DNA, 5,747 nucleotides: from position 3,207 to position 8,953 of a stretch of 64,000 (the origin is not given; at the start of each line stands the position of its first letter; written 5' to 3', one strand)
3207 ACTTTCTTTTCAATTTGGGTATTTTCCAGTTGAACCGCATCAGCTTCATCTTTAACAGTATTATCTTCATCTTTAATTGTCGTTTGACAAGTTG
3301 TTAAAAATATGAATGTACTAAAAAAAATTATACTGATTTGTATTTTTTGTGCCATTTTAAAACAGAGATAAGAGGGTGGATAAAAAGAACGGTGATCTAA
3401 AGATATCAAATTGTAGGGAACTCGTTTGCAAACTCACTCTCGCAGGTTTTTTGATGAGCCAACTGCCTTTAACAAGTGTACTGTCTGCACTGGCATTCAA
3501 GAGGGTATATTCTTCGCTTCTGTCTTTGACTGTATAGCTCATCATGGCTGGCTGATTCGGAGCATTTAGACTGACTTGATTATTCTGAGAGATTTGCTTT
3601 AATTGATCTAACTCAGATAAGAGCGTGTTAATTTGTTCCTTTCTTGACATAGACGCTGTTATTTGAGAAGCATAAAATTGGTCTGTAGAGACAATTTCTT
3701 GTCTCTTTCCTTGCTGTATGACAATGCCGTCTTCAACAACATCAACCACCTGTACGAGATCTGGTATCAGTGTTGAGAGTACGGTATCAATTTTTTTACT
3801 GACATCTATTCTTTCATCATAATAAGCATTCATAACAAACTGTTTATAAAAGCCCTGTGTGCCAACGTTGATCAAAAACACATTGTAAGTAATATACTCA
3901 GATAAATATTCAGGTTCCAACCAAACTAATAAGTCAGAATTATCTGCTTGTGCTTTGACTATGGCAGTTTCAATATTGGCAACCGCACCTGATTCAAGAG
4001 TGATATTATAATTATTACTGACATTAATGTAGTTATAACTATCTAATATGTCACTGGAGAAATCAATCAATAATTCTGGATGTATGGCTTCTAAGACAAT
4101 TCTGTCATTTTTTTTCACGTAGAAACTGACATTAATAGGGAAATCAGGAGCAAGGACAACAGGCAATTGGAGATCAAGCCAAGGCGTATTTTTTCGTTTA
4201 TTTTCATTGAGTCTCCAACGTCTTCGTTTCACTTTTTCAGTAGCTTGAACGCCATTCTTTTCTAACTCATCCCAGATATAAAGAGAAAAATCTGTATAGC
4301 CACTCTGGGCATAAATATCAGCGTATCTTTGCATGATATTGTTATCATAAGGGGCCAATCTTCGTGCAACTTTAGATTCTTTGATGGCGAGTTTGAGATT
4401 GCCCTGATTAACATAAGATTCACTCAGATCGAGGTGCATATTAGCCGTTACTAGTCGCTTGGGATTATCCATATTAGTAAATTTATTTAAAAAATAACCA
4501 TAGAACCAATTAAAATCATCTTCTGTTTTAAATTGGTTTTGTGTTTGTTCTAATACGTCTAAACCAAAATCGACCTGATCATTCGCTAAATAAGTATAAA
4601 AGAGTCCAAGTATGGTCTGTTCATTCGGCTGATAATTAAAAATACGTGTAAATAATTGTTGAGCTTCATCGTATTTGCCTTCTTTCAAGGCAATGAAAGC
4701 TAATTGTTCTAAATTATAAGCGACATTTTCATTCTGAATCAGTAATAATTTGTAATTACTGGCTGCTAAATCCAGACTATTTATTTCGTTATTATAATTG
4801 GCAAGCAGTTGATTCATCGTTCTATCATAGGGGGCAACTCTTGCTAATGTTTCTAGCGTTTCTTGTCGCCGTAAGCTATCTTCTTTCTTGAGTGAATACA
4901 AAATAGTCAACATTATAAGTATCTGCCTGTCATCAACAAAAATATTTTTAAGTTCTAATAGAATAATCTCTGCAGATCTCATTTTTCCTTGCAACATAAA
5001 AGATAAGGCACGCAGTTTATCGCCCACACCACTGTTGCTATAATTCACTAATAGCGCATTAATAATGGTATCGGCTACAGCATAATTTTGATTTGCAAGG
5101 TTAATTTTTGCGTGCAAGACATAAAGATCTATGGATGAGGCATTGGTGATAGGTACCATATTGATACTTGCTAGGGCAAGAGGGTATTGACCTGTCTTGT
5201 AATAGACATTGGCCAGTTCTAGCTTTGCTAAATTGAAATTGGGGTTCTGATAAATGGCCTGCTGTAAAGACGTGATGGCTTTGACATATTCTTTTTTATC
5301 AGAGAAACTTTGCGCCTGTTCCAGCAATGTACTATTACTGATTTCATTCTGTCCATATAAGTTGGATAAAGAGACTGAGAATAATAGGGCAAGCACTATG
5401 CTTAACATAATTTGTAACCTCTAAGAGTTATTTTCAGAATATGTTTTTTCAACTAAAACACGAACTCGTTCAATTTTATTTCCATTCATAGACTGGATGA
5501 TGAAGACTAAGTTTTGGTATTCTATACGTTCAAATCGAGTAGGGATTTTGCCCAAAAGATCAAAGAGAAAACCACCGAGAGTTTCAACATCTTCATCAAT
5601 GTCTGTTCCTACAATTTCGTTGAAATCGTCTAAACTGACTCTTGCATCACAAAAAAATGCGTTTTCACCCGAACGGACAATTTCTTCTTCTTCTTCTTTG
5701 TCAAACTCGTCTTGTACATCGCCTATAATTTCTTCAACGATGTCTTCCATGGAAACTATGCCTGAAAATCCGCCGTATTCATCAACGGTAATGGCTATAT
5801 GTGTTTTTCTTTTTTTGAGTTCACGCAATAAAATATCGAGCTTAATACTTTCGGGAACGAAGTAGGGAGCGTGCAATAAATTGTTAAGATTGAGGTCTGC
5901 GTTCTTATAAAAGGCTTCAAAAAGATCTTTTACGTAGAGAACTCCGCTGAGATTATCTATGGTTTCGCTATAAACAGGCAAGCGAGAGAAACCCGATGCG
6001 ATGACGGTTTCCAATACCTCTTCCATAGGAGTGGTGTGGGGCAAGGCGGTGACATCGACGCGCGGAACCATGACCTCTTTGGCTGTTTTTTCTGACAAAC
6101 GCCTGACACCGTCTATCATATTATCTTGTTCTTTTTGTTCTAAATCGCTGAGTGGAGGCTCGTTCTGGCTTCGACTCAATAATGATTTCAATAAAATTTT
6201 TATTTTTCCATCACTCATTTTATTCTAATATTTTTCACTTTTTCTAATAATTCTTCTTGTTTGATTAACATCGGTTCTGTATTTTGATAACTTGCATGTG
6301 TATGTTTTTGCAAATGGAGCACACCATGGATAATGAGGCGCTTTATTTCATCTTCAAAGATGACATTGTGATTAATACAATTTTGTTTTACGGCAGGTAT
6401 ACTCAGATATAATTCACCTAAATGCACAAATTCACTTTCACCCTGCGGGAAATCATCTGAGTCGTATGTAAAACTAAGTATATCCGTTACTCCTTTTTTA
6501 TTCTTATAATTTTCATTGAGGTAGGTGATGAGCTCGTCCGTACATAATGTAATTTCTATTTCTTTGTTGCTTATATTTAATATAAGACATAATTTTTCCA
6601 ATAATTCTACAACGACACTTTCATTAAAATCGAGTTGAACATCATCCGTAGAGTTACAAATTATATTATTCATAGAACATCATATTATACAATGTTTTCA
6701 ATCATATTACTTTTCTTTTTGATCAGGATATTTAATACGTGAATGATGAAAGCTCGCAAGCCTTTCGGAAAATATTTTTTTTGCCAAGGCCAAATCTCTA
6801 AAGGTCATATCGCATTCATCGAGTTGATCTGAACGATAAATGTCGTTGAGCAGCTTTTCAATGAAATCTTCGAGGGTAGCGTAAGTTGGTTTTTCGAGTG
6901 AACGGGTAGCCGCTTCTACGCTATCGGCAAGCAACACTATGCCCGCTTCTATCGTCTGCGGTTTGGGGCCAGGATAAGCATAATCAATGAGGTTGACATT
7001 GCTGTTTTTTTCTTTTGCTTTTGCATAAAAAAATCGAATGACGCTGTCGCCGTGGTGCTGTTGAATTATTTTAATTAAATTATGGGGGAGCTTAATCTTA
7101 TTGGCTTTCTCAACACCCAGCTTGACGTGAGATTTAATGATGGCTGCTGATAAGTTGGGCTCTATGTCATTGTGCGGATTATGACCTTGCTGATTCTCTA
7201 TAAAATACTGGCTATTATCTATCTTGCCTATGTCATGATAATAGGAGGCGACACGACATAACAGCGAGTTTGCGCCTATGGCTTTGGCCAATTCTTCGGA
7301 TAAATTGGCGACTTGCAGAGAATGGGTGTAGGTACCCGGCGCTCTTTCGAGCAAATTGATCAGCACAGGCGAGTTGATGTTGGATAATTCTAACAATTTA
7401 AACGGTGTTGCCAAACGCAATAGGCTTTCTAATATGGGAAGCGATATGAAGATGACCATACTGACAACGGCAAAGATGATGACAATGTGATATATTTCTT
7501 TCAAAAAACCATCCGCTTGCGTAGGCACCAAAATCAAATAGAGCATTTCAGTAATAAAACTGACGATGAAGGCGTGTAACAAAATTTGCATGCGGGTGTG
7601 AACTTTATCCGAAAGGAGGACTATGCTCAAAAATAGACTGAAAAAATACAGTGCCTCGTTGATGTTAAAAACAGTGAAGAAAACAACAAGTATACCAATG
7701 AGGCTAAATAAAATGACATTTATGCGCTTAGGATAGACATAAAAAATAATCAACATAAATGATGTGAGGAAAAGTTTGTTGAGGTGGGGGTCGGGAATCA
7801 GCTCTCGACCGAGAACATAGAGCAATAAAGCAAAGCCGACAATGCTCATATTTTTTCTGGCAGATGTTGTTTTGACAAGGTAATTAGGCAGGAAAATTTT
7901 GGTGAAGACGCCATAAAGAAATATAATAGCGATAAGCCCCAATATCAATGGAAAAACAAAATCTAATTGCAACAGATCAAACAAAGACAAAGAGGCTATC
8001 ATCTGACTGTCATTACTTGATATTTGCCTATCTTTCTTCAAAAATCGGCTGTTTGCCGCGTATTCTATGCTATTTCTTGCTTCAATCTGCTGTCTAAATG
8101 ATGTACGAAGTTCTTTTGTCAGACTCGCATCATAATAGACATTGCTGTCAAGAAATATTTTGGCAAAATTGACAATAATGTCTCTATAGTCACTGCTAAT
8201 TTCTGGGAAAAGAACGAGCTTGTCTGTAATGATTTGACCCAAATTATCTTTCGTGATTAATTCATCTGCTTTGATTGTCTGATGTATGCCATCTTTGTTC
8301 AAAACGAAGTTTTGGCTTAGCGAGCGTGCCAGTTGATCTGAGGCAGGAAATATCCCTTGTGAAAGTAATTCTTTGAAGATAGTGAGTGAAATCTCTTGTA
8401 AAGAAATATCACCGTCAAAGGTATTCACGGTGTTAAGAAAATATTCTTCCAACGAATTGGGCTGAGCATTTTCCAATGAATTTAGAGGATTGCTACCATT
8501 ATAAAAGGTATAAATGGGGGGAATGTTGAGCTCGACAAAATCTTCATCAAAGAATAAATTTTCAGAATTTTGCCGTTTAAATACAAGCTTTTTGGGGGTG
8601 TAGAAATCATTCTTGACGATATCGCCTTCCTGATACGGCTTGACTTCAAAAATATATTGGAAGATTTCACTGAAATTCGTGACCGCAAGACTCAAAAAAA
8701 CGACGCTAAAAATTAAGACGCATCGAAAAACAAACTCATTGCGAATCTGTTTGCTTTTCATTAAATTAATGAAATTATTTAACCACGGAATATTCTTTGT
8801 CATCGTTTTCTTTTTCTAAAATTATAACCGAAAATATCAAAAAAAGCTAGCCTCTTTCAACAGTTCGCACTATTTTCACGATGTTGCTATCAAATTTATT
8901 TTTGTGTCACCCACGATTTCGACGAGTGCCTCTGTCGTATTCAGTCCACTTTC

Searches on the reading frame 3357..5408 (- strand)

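Call 17: search_protein_families(library=pfam, proteins=[window:3357-5408:-], max_evalue=0.0001)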
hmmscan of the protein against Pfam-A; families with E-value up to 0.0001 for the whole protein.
window:3357-5408:- (683 aa): 8 families
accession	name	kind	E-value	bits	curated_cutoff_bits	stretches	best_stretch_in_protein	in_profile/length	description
PF14559.12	TPR_19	-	5.3e-14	52.7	25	1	39-102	5-68/68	Tetratricopeptide repeat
PF07719.23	TPR_2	-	1.2e-08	34.9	27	0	232-262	3-33/34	Tetratricopeptide repeat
PF00515.34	TPR_1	-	8.4e-08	32.2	27.8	0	31-58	7-34/34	Tetratricopeptide repeat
PF13432.12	TPR_16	-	4e-07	30.8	32.7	0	29-83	1-55/65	Tetratricopeptide repeat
PF13174.12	TPR_6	-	5.7e-06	27.1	26.3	0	28-57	3-32/33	Tetratricopeptide repeat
PF13428.12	TPR_14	-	3.4e-05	24.6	23.5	0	324-365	3-44/44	Tetratricopeptide repeat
PF24575.1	TPR_Slam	-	5.6e-05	24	35.2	0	14-75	34-97/104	Surface lipoprotein assembly modifier, N-terminal TPR repeats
PF09976.15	TPR_21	-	6.2e-05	23.2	25.5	0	14-84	65-138/193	Tetratricopeptide repeat-like domain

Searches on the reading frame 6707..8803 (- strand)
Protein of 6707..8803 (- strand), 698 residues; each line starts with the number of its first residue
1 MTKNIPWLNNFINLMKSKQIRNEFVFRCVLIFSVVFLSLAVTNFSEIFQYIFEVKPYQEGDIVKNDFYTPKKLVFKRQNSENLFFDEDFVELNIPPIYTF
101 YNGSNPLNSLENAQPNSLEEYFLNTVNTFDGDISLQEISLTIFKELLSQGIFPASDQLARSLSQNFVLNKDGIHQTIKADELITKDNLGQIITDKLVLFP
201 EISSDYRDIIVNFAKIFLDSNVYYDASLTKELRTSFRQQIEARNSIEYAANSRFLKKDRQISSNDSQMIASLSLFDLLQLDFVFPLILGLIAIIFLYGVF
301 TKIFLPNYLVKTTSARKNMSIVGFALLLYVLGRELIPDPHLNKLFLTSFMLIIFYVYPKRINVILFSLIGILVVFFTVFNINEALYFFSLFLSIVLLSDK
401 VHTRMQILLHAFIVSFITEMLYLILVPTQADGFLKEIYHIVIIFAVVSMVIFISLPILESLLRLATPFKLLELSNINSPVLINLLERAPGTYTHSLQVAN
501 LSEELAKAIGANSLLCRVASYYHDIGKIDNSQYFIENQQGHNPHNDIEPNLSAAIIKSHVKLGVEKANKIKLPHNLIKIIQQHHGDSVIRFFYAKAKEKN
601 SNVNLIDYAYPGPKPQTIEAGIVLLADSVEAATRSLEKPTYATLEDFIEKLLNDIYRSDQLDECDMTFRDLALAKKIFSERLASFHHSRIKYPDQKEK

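Call 17: search_protein_families(library=pfam, proteins=[window:6707-8803:-], max_evalue=0.0001)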
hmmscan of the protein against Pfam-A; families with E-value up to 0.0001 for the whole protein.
window:6707-8803:- (698 aa): 2 families
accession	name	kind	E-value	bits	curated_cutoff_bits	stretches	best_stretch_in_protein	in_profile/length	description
PF01966.28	HD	-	3.7e-21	76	22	1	491-631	1-115/116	HD domain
PF07697.16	7TMR-HDED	-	4.8e-07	30.4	27.6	1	130-274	106-222/224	7TM-HD extracellular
